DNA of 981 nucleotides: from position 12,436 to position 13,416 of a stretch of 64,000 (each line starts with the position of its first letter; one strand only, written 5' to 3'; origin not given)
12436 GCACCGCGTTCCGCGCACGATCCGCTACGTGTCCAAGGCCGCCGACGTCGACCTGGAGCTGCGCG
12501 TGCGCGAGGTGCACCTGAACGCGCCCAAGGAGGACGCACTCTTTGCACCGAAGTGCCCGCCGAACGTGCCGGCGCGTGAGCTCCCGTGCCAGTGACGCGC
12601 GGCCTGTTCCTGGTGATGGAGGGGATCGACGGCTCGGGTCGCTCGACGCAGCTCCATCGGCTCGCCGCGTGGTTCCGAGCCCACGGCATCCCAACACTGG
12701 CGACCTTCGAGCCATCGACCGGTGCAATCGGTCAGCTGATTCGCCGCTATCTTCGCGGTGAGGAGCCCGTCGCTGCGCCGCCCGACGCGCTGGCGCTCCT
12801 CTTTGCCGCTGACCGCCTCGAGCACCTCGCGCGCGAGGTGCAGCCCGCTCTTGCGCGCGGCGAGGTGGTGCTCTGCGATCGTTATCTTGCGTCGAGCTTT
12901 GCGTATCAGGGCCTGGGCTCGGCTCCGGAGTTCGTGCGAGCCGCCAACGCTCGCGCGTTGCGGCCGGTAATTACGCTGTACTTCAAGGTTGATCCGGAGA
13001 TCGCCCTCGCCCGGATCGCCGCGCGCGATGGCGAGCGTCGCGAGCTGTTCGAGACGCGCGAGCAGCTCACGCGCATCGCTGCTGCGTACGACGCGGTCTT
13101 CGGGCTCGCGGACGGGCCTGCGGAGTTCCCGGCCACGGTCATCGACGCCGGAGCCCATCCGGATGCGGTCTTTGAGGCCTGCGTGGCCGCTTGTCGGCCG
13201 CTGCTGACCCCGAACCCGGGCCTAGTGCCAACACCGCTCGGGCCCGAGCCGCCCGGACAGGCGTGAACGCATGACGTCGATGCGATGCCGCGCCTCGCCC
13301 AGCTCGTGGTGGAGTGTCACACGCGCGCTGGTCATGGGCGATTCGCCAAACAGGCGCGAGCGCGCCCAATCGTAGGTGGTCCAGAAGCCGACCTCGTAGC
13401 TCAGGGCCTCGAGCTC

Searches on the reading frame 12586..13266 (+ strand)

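Call 17: search_protein_families(library=pfam, proteins=[window:12586-13266:+], max_evalue=0.001)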
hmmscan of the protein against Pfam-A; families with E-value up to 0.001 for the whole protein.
window:12586-13266:+ (226 aa): 3 families
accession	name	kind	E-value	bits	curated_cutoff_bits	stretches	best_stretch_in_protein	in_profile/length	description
PF02223.23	Thymidylate_kin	-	4.8e-41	140.9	27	1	12-172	2-163/185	Thymidylate kinase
PF13521.12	AAA_28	-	3.5e-08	34.3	27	1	10-164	3-141/164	AAA domain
PF13671.12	AAA_33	-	8.4e-05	23.3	27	1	9-168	2-140/143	AAA domain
